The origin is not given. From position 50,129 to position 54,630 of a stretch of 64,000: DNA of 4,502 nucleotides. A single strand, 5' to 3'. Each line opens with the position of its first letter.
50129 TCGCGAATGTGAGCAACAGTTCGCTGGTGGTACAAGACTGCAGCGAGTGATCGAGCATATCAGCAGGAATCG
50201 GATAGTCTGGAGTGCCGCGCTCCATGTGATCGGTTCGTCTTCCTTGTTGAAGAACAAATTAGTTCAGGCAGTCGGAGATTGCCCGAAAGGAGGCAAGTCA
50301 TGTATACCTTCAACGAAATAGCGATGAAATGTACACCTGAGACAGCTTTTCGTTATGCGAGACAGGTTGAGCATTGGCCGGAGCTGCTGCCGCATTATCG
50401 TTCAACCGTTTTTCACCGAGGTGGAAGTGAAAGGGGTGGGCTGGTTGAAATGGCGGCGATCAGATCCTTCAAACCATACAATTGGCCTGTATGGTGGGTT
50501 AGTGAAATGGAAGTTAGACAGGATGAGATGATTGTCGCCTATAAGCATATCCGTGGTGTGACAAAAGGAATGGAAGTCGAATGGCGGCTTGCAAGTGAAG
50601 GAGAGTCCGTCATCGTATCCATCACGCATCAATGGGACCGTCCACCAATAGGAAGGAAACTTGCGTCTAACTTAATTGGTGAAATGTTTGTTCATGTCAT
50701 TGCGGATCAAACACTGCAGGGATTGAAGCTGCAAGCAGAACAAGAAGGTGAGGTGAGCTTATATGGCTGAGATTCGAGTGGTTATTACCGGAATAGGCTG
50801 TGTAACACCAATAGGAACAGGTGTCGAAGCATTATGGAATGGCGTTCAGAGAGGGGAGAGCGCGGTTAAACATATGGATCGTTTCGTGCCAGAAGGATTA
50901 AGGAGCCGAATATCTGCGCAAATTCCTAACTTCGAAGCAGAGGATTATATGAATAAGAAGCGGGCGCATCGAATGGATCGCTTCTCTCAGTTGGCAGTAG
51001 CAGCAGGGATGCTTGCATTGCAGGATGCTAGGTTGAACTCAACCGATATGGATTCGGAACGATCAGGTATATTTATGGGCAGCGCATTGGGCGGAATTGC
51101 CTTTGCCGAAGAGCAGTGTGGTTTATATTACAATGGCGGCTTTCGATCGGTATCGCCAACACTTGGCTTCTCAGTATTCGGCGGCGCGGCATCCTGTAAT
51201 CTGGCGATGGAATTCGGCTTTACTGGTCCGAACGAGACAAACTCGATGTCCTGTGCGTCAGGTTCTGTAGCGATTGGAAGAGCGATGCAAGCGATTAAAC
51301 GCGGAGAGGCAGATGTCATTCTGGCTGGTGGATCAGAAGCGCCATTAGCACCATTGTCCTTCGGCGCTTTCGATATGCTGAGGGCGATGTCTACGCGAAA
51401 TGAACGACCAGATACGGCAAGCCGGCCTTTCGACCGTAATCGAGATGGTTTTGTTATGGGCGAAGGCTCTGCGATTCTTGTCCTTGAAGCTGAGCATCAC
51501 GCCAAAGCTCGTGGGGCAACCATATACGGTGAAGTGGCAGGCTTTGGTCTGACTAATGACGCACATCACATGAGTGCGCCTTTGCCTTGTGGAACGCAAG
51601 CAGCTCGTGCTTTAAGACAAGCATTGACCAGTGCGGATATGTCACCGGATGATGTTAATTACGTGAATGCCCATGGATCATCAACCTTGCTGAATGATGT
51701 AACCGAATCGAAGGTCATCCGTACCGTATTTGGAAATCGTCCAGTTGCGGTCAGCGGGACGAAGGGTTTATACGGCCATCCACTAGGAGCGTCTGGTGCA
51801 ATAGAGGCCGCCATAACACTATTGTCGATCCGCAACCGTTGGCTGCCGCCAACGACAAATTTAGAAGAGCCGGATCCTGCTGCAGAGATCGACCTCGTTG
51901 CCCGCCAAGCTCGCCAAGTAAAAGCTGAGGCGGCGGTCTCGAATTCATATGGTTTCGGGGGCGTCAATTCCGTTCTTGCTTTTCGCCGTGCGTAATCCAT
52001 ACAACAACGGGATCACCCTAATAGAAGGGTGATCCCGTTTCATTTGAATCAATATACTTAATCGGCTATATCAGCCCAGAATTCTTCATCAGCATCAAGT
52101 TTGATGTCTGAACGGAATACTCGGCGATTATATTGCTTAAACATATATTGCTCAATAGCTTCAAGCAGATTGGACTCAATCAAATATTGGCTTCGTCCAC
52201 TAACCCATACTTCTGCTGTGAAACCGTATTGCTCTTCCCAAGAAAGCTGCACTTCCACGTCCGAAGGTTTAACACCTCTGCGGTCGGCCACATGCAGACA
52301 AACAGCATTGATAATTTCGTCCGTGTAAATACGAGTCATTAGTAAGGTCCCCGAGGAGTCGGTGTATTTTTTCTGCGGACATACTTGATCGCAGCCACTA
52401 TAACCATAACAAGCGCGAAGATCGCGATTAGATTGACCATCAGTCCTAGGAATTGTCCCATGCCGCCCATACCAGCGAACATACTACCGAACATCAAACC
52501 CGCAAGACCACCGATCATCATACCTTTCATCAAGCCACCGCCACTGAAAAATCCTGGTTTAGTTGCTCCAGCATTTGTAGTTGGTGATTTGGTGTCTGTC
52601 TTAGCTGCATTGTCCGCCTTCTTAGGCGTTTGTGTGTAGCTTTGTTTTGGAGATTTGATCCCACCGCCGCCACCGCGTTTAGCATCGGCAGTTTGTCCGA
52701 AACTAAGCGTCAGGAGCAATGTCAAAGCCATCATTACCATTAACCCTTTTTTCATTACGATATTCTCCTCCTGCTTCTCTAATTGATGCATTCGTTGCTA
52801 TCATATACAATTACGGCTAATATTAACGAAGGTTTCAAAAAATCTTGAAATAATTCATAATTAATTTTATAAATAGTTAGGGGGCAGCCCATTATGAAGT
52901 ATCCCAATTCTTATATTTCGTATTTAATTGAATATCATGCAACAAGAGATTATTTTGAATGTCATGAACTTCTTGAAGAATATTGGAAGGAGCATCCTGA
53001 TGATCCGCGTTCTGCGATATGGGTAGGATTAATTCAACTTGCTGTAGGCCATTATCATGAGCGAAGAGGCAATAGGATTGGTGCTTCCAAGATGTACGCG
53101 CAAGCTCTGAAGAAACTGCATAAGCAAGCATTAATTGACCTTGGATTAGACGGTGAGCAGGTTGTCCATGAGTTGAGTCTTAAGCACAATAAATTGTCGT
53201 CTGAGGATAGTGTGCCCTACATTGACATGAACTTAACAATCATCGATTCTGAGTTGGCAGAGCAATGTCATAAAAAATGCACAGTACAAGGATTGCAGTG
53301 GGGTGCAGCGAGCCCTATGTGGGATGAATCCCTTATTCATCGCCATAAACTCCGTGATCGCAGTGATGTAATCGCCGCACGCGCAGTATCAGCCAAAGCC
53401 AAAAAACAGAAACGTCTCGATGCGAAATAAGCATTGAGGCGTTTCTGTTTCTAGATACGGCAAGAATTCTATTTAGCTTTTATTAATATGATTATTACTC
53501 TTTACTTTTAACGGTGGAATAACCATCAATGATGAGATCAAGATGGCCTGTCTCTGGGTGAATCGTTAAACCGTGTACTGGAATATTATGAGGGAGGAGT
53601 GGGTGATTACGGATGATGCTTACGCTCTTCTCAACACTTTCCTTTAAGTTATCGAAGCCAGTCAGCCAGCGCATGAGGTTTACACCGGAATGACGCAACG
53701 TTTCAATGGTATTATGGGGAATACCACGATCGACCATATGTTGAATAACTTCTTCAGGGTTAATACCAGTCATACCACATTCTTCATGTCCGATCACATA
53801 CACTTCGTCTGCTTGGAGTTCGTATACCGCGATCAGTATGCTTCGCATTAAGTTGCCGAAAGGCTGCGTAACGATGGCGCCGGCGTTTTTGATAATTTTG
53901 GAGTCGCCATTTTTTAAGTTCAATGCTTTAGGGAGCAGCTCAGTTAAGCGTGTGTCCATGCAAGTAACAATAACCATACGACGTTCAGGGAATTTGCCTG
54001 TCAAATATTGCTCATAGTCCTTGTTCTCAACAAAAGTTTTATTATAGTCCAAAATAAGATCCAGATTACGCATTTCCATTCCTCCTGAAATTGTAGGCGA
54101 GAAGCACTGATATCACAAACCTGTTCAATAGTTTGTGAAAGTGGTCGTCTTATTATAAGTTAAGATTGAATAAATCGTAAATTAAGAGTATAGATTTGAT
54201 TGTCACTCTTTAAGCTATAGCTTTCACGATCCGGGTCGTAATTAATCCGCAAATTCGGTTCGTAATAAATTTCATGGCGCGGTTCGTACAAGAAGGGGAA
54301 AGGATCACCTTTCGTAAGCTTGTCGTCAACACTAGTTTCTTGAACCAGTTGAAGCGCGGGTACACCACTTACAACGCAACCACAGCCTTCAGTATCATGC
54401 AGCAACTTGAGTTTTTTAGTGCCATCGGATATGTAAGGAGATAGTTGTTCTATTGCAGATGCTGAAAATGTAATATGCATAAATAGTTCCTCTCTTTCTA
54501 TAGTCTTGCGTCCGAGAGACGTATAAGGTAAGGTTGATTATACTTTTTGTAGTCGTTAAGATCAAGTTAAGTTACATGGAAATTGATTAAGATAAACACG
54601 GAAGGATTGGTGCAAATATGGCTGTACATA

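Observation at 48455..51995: Minimal ketosynthase-cyclase-oxidoreductase-methyltransferase operon lacking ACP and chain-length factor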

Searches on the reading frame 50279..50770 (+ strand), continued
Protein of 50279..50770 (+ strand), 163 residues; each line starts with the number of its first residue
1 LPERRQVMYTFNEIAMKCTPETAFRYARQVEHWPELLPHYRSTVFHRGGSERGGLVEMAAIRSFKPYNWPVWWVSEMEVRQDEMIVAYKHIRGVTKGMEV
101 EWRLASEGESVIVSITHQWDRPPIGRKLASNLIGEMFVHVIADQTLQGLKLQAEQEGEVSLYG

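Call 70: search_solved_structures(query=A1, max_evalue=0.00001, show_alignments=5)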
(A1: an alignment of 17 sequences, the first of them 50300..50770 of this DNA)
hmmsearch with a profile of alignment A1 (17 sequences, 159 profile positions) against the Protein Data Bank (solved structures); distinct sequences matched with E-value up to 0.00001: 8.
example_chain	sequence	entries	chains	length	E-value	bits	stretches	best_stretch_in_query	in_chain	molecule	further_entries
3tl1_A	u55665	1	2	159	5.1e-08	36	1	2-119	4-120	Polyketide cyclase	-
3tvr_A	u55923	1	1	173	6.1e-08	35.8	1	2-118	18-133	Polyketide cyclase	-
2kf2_A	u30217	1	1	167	8.5e-08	35.3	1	2-119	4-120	Putative polyketide cyclase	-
2res_A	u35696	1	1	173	1.7e-07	34.3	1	2-125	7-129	Multifunctional cyclase-dehydratase-3-O-methyl transferase tcmN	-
2rez_A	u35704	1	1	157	1.7e-07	34.3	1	2-124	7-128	Multifunctional cyclase-dehydratase-3-O-methyl transferase tcmN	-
3tvq_A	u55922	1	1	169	2.1e-07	34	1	2-126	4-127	Multifunctional cyclase-dehydratase-3-O-methyl transferase tcmN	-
2rer_A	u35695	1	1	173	2.4e-07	33.8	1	2-125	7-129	Multifunctional cyclase-dehydratase-3-O-methyl transferase tcmN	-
4xrw_A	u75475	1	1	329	7.7e-06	28.9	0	5-113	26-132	BexL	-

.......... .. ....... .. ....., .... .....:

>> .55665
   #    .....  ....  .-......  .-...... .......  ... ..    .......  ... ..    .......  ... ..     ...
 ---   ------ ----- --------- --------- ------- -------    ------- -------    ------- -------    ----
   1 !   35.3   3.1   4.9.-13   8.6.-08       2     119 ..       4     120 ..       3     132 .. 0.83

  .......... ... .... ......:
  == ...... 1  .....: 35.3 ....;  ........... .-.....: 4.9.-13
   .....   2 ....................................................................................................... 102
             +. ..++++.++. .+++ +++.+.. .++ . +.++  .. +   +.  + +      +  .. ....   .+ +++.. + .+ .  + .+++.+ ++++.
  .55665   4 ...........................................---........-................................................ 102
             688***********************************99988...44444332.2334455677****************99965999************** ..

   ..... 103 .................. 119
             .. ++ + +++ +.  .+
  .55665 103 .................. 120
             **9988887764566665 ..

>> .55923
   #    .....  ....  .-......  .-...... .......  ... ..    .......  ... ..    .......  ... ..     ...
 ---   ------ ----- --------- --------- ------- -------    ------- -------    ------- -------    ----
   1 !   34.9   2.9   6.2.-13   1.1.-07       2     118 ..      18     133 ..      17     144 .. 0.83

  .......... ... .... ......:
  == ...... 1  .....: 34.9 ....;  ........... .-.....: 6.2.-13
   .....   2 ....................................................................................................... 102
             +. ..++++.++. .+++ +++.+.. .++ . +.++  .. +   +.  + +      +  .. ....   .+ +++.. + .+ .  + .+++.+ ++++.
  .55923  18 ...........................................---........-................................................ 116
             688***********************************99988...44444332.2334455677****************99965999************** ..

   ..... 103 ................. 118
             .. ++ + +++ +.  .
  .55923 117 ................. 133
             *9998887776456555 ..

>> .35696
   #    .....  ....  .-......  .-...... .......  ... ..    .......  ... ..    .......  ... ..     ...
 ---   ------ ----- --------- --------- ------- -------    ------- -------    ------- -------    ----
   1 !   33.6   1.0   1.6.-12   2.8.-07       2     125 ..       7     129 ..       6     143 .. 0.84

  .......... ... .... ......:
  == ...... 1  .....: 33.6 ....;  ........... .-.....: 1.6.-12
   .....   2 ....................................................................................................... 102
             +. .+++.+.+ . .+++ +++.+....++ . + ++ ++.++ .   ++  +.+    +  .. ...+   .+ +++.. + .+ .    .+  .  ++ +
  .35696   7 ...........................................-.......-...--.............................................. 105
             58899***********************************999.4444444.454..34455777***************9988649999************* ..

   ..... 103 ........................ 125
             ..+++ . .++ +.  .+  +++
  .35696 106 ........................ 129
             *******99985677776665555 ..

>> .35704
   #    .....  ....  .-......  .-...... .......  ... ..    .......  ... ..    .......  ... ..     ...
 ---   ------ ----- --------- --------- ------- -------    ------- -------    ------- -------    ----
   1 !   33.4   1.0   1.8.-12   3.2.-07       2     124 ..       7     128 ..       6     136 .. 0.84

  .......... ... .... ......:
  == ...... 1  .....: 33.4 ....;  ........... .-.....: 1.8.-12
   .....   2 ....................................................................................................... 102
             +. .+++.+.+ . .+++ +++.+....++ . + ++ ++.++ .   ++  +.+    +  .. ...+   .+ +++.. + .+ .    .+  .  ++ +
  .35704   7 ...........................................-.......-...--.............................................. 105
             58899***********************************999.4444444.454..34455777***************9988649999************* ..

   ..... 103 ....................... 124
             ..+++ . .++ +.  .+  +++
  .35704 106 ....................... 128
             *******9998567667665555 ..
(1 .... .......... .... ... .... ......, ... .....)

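Call 98: search_protein_representatives(alignment_id=A1)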
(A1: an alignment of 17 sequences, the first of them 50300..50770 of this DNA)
Query: 17 sequences, 159 profile positions. Proteins with E-value up to 0.001 (for the whole library): 800; up to 1e-10: 430; up to 1e-30: 94. The best 150 are listed.
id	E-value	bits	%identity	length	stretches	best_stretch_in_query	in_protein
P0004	3.7e-64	231.5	-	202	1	1-156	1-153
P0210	8.5e-63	227.1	-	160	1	1-155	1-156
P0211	1.0e-61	223.5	-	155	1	1-152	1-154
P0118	2.6e-61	222.2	-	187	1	2-153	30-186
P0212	1.7e-60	219.6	-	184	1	1-155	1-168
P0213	1.9e-58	213.0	-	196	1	1-153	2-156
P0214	1.2e-57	210.3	-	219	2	37-153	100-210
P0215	3.2e-56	205.7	-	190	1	1-152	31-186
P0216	1.3e-55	203.8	-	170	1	1-152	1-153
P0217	1.6e-55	203.5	-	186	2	1-99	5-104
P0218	2.5e-55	202.8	-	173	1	1-133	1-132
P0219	9.6e-55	200.9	-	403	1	1-154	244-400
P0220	1.6e-54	200.2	-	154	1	1-150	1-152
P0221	9.2e-54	197.7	-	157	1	1-151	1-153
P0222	4.5e-50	185.7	-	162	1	1-152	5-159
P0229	5.0e-41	156.3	-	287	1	1-124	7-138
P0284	9.8e-33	129.4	-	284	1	2-154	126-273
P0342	4.9e-28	114.1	-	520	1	1-151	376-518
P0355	1.7e-26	109.1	-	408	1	1-153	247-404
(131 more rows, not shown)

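Call 99: search_protein_families(library=pfam, proteins=[P0219, P0355, P0342, P0284, P0229], max_evalue=0.001)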
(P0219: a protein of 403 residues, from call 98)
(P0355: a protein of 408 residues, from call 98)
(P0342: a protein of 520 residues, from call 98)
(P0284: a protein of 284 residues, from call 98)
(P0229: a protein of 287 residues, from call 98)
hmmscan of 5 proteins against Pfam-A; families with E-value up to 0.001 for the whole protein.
P0219 (403 aa): 8 families
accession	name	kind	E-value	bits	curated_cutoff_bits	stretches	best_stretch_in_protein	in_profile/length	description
PF08241.18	Methyltransf_11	-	5.9e-15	56.1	21.2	1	61-152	1-89/95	Methyltransferase domain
PF13649.12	Methyltransf_25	-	3.2e-13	50.6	27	1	61-151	2-94/97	Methyltransferase domain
PF03364.25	Polyketide_cyc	-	4.1e-10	40.4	23.4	1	252-375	1-114/126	Polyketide cyclase / dehydrase and lipid transport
PF08242.18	Methyltransf_12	-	1.8e-08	35.4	30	1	61-151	1-93/98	Methyltransferase domain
PF13847.12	Methyltransf_31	-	1.5e-07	31.7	27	1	58-155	5-108/145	Methyltransferase domain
PF01209.24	Ubie_methyltran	-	3.1e-06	27.1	20.1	1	59-156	50-149/233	ubiE/COQ5 methyltransferase family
PF10604.15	Polyketide_cyc2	-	2.3e-05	25.1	27.4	1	244-396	1-142/142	Polyketide cyclase / dehydrase and lipid transport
PF13489.12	Methyltransf_23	-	3.2e-05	24.1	27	1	51-163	17-123/164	Methyltransferase domain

P0355 (408 aa): 7 families
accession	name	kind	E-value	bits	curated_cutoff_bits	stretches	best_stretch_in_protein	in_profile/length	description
PF13649.12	Methyltransf_25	-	2.1e-17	64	27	1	64-162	1-96/97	Methyltransferase domain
PF08241.18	Methyltransf_11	-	2.4e-17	63.8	21.2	1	66-162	2-90/95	Methyltransferase domain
PF01209.24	Ubie_methyltran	-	1.2e-12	48.1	20.1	1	56-178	43-162/233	ubiE/COQ5 methyltransferase family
PF13847.12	Methyltransf_31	-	1.7e-10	41.2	27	1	64-169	7-113/145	Methyltransferase domain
PF08242.18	Methyltransf_12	-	1.5e-07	32.5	30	1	65-160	1-93/98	Methyltransferase domain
PF03364.25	Polyketide_cyc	-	6.2e-07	30.2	23.4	1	258-378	4-116/126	Polyketide cyclase / dehydrase and lipid transport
PF13489.12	Methyltransf_23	-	0.00013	22.2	27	1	59-210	21-152/164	Methyltransferase domain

P0342 (520 aa): 12 families
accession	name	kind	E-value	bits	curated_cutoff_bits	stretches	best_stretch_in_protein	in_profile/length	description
PF01494.25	FAD_binding_3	-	9.2e-32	111.1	22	1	4-316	3-330/349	FAD binding domain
PF03364.25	Polyketide_cyc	-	4.3e-12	46.8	23.4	1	384-513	1-122/126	Polyketide cyclase / dehydrase and lipid transport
PF01266.30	DAO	-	5.3e-07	29.9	27.9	1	5-37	2-34/353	FAD dependent oxidoreductase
PF07992.20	Pyr_redox_2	-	1e-05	25.5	26.1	1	3-37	1-36/291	Pyridine nucleotide-disulphide oxidoreductase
PF10604.15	Polyketide_cyc2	-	1.3e-05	26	27.4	1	379-513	5-138/142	Polyketide cyclase / dehydrase and lipid transport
PF04820.20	Trp_halogenase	-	1.4e-05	24.6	21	0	4-40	1-41/458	Tryptophan halogenase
PF05834.18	Lycopene_cycl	-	3.2e-05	23.6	23.4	0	5-157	2-145/380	Lycopene cyclase protein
PF12831.13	FAD_oxidored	-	6.2e-05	22.9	27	1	5-55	2-47/416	FAD dependent oxidoreductase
PF13450.12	NAD_binding_8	-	6.9e-05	23.5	21.9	1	7-34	1-28/68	NAD(P)-binding Rossmann-like domain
PF00890.30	FAD_binding_2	-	0.00046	19.9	20.4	1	5-34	2-31/414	FAD binding domain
PF01134.28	GIDA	-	0.00057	19.5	22.1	1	5-45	2-38/391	Glucose inhibited division protein A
PF01946.23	Thi4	-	0.00083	19.1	26.2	0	4-37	19-53/235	Thi4 family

P0284 (284 aa): 2 families
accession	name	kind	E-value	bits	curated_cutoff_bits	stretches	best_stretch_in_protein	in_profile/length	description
PF10604.15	Polyketide_cyc2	-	2.5e-07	31.5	27.4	1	125-269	2-142/142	Polyketide cyclase / dehydrase and lipid transport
PF03364.25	Polyketide_cyc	-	4.5e-05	24.1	23.4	1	133-232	1-97/126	Polyketide cyclase / dehydrase and lipid transport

P0229 (287 aa): 1 family
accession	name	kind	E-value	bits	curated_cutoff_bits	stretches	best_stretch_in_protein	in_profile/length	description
PF03364.25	Polyketide_cyc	-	1.2e-05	26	23.4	1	15-122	1-95/126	Polyketide cyclase / dehydrase and lipid transport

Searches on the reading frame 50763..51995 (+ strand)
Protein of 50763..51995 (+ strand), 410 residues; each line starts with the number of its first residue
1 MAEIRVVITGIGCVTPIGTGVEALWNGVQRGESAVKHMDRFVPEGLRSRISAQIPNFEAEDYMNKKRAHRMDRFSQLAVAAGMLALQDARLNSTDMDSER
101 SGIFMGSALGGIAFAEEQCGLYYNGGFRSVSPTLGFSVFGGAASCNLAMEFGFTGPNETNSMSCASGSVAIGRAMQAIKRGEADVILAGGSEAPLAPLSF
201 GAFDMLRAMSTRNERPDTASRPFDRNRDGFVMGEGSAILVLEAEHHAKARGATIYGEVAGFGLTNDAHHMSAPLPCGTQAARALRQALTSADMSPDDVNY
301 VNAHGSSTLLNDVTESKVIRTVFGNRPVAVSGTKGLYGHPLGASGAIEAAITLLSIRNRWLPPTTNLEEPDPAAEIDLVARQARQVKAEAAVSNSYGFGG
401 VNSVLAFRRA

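Call 4: search_protein_families(library=pfam, proteins=[window:50763-51995:+], max_evalue=0.01)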
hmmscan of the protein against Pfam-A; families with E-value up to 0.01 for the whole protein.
window:50763-51995:+ (410 aa): 3 families
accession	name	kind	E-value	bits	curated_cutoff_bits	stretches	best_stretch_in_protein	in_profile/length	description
PF00109.32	ketoacyl-synt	-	2.7e-51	175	20.8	1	5-246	3-251/252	Beta-ketoacyl synthase, N-terminal domain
PF02801.28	Ketoacyl-synt_C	-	1.3e-32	112.7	20.8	1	255-368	1-119/119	Beta-ketoacyl synthase, C-terminal domain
PF00108.29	Thiolase_N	-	4.1e-06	26.8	26.4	1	154-192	75-113/260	Thiolase, N-terminal domain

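Call 5: search_protein_families(library=ncbifam, proteins=[window:50763-51995:+], max_evalue=0.001)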
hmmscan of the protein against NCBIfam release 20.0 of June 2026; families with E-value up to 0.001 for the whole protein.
window:50763-51995:+ (410 aa): 42 families (the best 25 are shown)
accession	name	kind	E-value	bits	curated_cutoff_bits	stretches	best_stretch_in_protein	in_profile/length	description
TIGR03150.1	fabF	equivalog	2.2e-147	491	493.75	1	5-408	2-407/407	beta-ketoacyl-ACP synthase II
NF005589.0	PRK07314.1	subfamily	1.1e-145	485.6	387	1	3-409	3-411/413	beta-ketoacyl-ACP synthase II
NF004970.0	PRK06333.1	subfamily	2e-124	415.7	525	1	3-409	3-421/424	beta-ketoacyl-ACP synthase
NF006274.0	PRK08439.1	equivalog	2.8e-109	365.6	621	1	5-409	3-405/406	beta-ketoacyl-ACP synthase II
NF006434.0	PRK08722.1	equivalog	1.1e-108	363.8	759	1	1-409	1-413/414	beta-ketoacyl-ACP synthase II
NF006587.0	PRK09116.1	equivalog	2e-101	339.7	470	1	5-409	3-406/408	beta-ketoacyl-ACP synthase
NF005916.1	PRK07910.1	equivalog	1e-94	317.8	560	1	5-409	13-417/418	KasA/KasB family beta-ketoacyl-ACP synthase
NF005076.0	PRK06501.1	equivalog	2.4e-87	293.6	629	2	141-407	152-420/425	beta-ketoacyl-ACP synthase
NF005935.0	PRK07967.1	equivalog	8.9e-85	285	630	1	5-409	3-403/406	beta-ketoacyl-ACP synthase I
NF004618.0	PRK05952.1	equivalog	4.4e-81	272.7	455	1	4-409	2-382/384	beta-ketoacyl-ACP synthase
NF005490.0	PRK07103.1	equivalog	2.2e-76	257.6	445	1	5-409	5-412/414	polyketide beta-ketoacyl:acyl carrier protein synthase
NF058662.1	cispenta_AmcF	equivalog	4e-72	243.3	325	2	146-408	111-368/369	cispentacin biosynthesis acyltransferase subunit AmcF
NF006618.0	PRK09185.1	subfamily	3.1e-69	233.9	407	1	5-409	4-392/394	beta-ketoacyl-ACP synthase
NF045894.1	PKS_plus_SDR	equivalog_domain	5.2e-37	127.1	1740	1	64-380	80-394/1515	type I polyketide synthase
NF040607.1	mycolic_Pks13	equivalog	1.4e-36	125.5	2100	1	53-403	166-519/1680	polyketide synthase Pks13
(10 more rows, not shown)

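Call 22: search_solved_structures(query=window:50763-51995:+, max_evalue=1e-40)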
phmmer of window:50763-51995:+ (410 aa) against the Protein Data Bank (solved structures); distinct sequences matched with E-value up to 1e-40: 71 (the best 60 are shown).
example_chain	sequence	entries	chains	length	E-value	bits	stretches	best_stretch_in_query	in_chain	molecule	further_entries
1j3n_A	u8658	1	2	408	7.6e-113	381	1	5-409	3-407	3-oxoacyl-(acyl-carrier protein) synthase II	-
5sxo_A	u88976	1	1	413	5.1e-112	378.3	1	3-409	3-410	3-oxoacyl-[acyl-carrier-protein] synthase 2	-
3o04_A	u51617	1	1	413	6.7e-112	377.9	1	3-409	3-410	beta-keto-acyl carrier protein synthase II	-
4ls5_A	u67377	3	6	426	2e-111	376.4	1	2-409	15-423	3-oxoacyl-[acyl-carrier-protein] synthase 2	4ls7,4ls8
4ls6_A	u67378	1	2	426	3.7e-111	375.5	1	2-409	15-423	3-oxoacyl-[acyl-carrier-protein] synthase 2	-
1e5m_A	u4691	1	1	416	1.8e-106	360.1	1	4-409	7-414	BETA KETOACYL ACYL CARRIER PROTEIN SYNTHASE II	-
4r8e_A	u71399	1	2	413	4.2e-105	355.6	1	1-409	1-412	3-oxoacyl-[acyl-carrier-protein] synthase 2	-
8qm1_A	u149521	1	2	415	5.4e-104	351.9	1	2-409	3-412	3-oxoacyl-[acyl-carrier-protein] synthase 2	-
4b7v_A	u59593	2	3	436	6.4e-104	351.7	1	2-409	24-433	3-OXOACYL-[ACYL-CARRIER-PROTEIN] SYNTHASE 2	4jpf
8cn8_A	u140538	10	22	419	1.3e-102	347.3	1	2-409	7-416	3-oxoacyl-[acyl-carrier-protein] synthase 2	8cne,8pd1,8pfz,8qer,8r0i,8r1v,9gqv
8pj0_A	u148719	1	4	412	2.5e-102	346.4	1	5-409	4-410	3-oxoacyl-[acyl-carrier-protein] synthase 2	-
8cou_A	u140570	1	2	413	2.6e-102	346.3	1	2-409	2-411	3-oxoacyl-[acyl-carrier-protein] synthase 2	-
4jb6_A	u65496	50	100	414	2.7e-102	346.3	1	2-409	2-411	3-oxoacyl-[acyl-carrier-protein] synthase 2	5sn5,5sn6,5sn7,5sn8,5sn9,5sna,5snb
7oc0_A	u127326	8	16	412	5.1e-102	345.4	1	5-409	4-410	3-oxoacyl-[acyl-carrier-protein] synthase 2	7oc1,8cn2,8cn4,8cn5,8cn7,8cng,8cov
6okg_A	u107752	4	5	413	2.4e-101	343.2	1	1-409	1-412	3-oxoacyl-[acyl-carrier-protein] synthase 2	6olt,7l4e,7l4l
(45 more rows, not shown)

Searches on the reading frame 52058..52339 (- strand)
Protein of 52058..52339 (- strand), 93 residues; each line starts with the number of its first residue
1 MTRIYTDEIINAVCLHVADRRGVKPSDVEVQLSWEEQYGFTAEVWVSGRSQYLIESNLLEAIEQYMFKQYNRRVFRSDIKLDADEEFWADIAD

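Call 72: search_protein_families(library=pfam, proteins=[window:52058-52339:-], max_evalue=0.001)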
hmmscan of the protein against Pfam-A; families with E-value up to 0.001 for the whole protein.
window:52058-52339:- (93 aa): 1 family
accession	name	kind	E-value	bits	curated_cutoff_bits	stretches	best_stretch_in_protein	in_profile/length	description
PF10850.13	DUF2653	-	3.5e-32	111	22.7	1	4-86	6-88/88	Protein of unknown function (DUF2653)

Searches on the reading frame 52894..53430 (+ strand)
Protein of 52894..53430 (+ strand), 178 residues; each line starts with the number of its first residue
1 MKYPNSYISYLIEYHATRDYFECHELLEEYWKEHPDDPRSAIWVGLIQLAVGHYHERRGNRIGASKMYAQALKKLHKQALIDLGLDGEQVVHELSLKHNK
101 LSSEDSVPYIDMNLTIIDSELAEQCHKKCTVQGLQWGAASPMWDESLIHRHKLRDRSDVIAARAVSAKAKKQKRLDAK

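Call 72: search_protein_families(library=pfam, proteins=[window:52894-53430:+], max_evalue=0.001)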
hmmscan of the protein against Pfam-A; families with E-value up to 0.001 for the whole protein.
window:52894-53430:+ (178 aa): 2 families
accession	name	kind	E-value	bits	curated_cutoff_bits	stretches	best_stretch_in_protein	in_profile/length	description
PF03745.19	DUF309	-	1.7e-20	72.9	27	1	10-67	4-59/59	Domain of unknown function (DUF309)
PF13428.12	TPR_14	-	0.00095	20.1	23.5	0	7-48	4-43/44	Tetratricopeptide repeat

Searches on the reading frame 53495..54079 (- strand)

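Call 72: search_protein_families(library=pfam, proteins=[window:53495-54079:-], max_evalue=0.001)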
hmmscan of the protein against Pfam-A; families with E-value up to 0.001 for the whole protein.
window:53495-54079:- (194 aa): 1 family
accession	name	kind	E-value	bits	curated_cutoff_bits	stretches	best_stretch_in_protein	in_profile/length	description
PF00484.24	Pro_CA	-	9.1e-16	58.9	25.7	1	35-178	1-154/156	Carbonic anhydrase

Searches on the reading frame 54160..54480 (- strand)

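Call 72: search_protein_families(library=pfam, proteins=[window:54160-54480:-], max_evalue=0.001)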
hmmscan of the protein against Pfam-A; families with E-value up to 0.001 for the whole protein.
window:54160-54480:- (106 aa): 1 family
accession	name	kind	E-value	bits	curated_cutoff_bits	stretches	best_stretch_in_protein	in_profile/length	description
PF01521.26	Fe-S_biosyn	-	8.7e-19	68.2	26.3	1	1-103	1-108/110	Iron-sulphur cluster biosynthesis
